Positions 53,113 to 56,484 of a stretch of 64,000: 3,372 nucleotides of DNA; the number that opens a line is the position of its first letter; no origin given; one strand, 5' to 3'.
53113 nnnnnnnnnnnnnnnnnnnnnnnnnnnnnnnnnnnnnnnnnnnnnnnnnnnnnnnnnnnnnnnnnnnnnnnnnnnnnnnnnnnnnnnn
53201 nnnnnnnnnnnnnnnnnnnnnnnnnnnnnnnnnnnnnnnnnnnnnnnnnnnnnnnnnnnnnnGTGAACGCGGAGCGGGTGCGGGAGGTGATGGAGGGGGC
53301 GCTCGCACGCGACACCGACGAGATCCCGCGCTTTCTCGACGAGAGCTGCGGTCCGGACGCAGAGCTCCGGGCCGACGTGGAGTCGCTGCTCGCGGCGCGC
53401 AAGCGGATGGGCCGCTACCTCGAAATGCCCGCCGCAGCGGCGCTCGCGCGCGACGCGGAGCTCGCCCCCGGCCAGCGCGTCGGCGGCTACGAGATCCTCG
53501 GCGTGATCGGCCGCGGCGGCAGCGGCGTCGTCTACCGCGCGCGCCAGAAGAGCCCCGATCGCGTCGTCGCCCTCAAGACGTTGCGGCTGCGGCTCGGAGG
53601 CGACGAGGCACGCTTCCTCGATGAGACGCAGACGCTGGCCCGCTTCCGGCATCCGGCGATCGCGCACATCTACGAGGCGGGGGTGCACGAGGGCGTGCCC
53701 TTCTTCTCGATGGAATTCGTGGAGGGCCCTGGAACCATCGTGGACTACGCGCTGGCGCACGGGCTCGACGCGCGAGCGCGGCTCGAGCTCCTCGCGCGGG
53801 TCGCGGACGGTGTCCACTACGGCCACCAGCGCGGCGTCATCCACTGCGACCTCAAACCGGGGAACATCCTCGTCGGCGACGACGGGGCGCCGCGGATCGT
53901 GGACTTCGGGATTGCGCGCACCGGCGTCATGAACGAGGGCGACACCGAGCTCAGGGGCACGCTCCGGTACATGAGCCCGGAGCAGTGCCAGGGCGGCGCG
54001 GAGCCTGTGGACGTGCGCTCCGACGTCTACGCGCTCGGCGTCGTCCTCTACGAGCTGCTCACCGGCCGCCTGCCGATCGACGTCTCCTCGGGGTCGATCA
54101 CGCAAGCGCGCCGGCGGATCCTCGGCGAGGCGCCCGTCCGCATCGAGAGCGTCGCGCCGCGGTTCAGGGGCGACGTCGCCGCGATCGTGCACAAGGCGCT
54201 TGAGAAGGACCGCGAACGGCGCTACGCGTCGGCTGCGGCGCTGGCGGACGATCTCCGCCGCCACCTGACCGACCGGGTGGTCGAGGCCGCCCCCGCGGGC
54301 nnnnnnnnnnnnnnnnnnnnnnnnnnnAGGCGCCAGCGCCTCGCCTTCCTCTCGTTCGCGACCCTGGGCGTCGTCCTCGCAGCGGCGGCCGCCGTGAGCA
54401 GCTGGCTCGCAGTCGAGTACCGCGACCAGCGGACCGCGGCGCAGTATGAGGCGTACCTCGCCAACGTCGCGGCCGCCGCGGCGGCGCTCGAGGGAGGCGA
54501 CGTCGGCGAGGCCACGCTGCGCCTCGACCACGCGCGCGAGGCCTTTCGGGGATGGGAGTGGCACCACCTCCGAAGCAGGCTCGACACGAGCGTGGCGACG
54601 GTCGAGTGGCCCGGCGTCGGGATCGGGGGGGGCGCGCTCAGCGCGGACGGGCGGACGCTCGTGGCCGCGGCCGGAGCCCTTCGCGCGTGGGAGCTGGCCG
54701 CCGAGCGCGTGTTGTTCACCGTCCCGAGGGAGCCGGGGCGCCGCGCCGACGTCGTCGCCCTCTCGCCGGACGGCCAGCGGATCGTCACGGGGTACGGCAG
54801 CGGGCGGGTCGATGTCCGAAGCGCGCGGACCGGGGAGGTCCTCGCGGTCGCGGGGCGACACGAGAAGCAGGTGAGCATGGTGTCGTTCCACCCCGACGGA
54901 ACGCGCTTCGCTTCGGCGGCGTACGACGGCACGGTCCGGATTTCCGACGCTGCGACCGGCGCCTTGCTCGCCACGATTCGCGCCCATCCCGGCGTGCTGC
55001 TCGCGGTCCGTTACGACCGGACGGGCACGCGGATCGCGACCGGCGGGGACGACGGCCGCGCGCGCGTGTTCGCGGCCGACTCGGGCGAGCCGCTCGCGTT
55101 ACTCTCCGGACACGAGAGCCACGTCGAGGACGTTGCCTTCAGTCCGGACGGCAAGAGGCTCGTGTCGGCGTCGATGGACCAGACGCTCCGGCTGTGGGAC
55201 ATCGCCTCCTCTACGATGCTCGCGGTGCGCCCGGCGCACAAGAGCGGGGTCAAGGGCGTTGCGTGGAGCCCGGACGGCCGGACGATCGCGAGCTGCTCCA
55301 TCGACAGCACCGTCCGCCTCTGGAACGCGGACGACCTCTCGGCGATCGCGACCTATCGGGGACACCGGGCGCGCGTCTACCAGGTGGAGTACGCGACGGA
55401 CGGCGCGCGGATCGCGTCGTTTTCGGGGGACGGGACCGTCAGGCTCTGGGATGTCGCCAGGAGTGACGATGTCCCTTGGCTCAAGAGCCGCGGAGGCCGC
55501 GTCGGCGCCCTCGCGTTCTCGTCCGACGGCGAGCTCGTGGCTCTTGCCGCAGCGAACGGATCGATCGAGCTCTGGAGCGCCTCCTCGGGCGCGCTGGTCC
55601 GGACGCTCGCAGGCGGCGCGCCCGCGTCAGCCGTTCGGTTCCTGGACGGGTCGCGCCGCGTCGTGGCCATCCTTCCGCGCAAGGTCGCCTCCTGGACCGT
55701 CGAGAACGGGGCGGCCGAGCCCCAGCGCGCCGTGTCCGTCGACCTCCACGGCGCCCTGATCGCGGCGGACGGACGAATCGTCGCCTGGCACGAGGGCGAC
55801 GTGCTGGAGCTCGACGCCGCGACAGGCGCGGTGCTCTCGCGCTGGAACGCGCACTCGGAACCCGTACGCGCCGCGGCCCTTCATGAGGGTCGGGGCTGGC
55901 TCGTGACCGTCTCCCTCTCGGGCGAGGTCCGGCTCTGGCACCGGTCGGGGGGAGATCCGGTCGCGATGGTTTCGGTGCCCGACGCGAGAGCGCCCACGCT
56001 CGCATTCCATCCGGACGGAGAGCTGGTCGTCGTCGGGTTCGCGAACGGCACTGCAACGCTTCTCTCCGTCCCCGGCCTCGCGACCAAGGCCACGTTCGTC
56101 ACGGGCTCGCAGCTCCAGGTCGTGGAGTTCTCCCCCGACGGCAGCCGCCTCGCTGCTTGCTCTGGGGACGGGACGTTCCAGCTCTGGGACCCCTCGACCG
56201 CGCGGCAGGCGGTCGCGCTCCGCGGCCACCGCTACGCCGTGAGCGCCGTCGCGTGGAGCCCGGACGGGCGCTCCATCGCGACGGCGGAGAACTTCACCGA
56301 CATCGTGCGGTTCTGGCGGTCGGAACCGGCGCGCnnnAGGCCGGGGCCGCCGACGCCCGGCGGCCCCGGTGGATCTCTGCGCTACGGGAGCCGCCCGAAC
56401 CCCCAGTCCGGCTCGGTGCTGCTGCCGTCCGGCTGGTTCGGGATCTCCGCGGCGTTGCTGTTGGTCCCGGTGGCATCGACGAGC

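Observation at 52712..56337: ECF sigma factor translationally coupled (GTGA overlap) to a Ser/Thr kinase-WD40 protein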

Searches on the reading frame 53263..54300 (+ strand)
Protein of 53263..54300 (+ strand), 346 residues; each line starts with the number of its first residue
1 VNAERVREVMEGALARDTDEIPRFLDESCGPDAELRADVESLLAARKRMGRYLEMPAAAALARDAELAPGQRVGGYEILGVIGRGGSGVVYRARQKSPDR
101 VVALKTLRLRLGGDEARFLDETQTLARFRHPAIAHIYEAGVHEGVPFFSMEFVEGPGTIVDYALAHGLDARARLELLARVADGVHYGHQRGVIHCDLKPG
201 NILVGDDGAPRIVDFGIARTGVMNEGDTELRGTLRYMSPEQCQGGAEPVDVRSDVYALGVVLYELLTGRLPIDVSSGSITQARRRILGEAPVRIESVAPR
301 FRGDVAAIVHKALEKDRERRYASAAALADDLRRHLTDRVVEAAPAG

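Call 33: search_solved_structures(query=window:53263-54300:+, max_evalue=1e-20, show_alignments=0)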
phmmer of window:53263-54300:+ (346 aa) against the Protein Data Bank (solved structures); distinct sequences matched with E-value up to 1e-20: 141 (the best 60 are shown).
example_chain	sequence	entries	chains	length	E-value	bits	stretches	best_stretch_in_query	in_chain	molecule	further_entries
9eed_A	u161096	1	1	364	5.6e-44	154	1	21-335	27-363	Kinase domain protein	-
3f69_A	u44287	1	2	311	6.8e-42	147.1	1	71-333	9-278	Serine/threonine-protein kinase pknB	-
3ori_A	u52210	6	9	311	3.1e-41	145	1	71-333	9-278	Serine/threonine protein kinase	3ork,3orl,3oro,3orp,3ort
6i2p_A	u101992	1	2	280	3.5e-41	144.8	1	72-333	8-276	Serine/threonine-protein kinase PknB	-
3f61_A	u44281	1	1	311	5.4e-41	144.2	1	71-333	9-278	Serine/threonine-protein kinase pknB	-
1mru_A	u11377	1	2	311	5.8e-41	144.1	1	71-333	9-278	Probable serine/threonine-protein kinase pknB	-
1o6y_A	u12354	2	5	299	6.4e-41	143.9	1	69-333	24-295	SERINE/THREONINE-PROTEIN KINASE PKNB | Probable serine/threonine-protein kinase pknB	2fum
5u94_A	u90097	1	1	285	6.4e-41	143.9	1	69-333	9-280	Serine/threonine-protein kinase PknB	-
6b2p_A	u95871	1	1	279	7.1e-41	143.8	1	73-333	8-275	Serine/threonine-protein kinase PknB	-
3orm_A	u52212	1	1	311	1.5e-40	142.8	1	71-333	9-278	Serine/threonine protein kinase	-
9ruj_A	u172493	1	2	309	1e-34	123.5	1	73-335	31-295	Serine/threonine-protein kinase StkP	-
9ruk_A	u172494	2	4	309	8.5e-34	120.5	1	73-335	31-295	Serine/threonine-protein kinase StkP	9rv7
9ru3_A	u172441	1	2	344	1.3e-33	119.9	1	73-335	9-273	Serine/threonine-protein kinase StkP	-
9ymt_A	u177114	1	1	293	2.7e-30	109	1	76-335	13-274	Serine/Threonine Kinase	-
4eqm_A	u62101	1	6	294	2.7e-30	109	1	76-335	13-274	Protein kinase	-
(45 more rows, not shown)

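Call 34: search_solved_structures(query=window:53263-54300:+, max_evalue=1e-43, show_alignments=1)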
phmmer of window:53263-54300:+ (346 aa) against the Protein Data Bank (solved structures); distinct sequences matched with E-value up to 1e-43: 1.
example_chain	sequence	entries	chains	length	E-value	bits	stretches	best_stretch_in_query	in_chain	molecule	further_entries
9eed_A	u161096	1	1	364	5.6e-44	154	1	21-335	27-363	Kinase domain protein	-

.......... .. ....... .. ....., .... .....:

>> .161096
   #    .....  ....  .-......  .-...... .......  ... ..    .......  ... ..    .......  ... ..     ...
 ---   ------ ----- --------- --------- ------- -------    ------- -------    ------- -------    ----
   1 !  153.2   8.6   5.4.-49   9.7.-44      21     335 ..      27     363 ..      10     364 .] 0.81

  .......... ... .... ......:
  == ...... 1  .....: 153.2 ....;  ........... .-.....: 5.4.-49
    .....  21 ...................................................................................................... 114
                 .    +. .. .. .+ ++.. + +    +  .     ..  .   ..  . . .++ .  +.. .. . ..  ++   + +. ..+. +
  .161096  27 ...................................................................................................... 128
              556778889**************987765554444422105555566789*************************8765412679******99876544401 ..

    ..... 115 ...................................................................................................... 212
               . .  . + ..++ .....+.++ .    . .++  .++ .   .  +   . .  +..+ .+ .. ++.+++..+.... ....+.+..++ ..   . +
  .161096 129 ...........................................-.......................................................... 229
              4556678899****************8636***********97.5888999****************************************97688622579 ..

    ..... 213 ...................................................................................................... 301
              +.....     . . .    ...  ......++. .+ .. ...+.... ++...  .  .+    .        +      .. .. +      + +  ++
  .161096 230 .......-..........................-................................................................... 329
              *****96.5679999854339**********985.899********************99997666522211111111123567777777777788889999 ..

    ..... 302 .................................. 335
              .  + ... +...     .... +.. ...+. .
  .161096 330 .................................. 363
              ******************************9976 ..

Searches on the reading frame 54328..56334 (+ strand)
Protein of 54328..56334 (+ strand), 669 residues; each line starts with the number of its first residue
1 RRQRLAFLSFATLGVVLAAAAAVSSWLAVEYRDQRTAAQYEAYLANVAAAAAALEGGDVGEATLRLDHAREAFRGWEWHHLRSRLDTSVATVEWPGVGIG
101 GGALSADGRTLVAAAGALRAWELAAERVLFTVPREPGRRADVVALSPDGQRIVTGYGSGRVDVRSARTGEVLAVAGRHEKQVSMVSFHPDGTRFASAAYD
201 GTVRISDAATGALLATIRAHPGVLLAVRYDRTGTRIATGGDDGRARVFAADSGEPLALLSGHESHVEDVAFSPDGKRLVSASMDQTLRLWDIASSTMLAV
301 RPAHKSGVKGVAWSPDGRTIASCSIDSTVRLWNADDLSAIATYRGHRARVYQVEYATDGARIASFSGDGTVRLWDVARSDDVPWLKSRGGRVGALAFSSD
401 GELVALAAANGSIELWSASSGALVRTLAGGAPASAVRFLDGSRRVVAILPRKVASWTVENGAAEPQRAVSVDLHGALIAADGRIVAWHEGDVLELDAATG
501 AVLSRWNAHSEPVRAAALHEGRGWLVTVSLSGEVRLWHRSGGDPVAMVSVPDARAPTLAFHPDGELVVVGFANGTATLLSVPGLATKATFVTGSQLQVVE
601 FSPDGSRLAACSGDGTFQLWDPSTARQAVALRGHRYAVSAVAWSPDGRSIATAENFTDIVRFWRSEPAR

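Call 52: search_protein_families(library=pfam, alignment_id=A4, max_evalue=0.00001)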
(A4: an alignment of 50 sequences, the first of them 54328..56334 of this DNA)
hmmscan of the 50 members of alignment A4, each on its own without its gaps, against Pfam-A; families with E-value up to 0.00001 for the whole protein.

A. member 1, window:54328-56334:+ (669 aa): 44 families (the best 25 are shown)
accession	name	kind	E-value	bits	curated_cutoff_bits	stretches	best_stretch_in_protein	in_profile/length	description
PF25174.1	Beta-prop_THOC3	-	7.7e-80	268.2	305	3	117-303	70-253/272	THOC3 beta-propeller domain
PF00400.38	WD40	-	1.6e-74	243.7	27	3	253-291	1-39/39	WD domain, G-beta repeat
PF25173.1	Beta-prop_WDR3_1st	-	9.1e-72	241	154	4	227-376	35-184/184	WDR3 first beta-propeller domain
PF24814.1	WD40_Prp19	-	3e-67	227.1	320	3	221-438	7-228/281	Prp19 WD40 domain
PF23414.1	Beta-prop_EML_2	-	1.1e-60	205.7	90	4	516-659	4-148/266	Echinoderm microtubule-associated protein second beta-propeller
PF25175.1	Beta-prop_WDR5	-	8.4e-53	180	250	3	303-449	50-199/296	WDR5 beta-propeller domain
PF24817.1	WD40_WDHD1_1st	-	1.4e-51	175.8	109.9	3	308-380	89-161/291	WDHD1 first WD40 domain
PF24807.1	WD40_CDC20-Fz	-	1.7e-48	165.9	200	2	112-374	25-292/292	CDC20/Fizzy WD40 domain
PF25172.1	Beta-prop_WDR3_2nd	-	4.7e-44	151.2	140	1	103-376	6-288/293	WDR3 second beta-propeller domain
PF12894.13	ANAPC4_WD40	-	5.4e-40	136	22.9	0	177-222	36-81/91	Anaphase-promoting complex subunit 4 WD40 domain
PF25168.1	Beta-prop_WDR36-Utp21_2nd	-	1.8e-38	133.1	84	2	140-298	115-275/335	WDR36/Utp21 second beta-propeller domain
PF23393.2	Beta-prop_WDR90_POC16_2nd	-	3.4e-37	128.7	60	3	193-315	8-130/291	WDR90/POC16, second beta-propeller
PF24105.1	Beta-prop_CAF1B_HIR1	-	1.8e-33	116.5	80.5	1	258-336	125-203/383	CAF1B/HIR1 beta-propeller domain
PF25391.1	WD40_Gbeta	-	2e-33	116.3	150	3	219-333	141-254/340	G protein beta WD-40 repeat protein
PF24796.1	WDR55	-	3.5e-33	115.3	200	2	143-297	13-171/296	WDR55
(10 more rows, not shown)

B. families by the number of members that match (of 50 scanned): 88 families (the first 25 are shown)
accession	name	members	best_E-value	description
PF07719.23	TPR_2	26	7e-29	Tetratricopeptide repeat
PF13424.12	TPR_12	24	2.8e-141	Tetratricopeptide repeat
PF00515.34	TPR_1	23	9.1e-36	Tetratricopeptide repeat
PF13181.12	TPR_8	22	6.7e-30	Tetratricopeptide repeat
PF13374.12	TPR_10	18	3.1e-118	Tetratricopeptide repeat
PF07676.18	PD40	17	2.2e-63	WD40-like Beta Propeller Repeat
PF14559.12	TPR_19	17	5.9e-18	Tetratricopeptide repeat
PF13428.12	TPR_14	17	3.4e-14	Tetratricopeptide repeat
PF13432.12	TPR_16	15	2.7e-20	Tetratricopeptide repeat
PF13176.12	TPR_7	14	6e-32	Tetratricopeptide repeat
PF13431.12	TPR_17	14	1e-18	Tetratricopeptide repeat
PF24885.1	TPR_NPHP3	13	1.8e-81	Nephrocystin-3 TPR domain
PF17874.7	TPR_MalT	12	7.5e-28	MalT-like TPR region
PF25174.1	Beta-prop_THOC3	11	1.8e-88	THOC3 beta-propeller domain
PF00930.27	DPPIV_N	10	2.5e-20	Dipeptidyl peptidase IV (DPP IV) N-terminal region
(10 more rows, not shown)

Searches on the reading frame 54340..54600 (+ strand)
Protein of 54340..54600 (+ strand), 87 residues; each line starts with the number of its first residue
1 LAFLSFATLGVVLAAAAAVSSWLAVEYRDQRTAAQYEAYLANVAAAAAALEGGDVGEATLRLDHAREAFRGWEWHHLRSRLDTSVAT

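Call 46: search_protein_families(library=pfam, proteins=[window:54340-54600:+], max_evalue=10)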
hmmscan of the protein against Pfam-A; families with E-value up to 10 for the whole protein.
window:54340-54600:+ (87 aa): 4 families
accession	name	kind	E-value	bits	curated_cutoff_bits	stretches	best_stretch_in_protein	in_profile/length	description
PF10938.13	YfdX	-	0.03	14.8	26.6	1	24-69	98-143/149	YfdX protein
PF10821.13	DUF2567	-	0.037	14.5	30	1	3-50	44-92/166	Protein of unknown function (DUF2567)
PF18181.6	SLATT_1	-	0.073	13.6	26.3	1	4-52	50-97/122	SMODS and SLOG-associating 2TM effector domain 1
PF23993.1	DUF7311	-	0.59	11.1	27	1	9-52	6-50/150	Domain of unknown function (DUF7311)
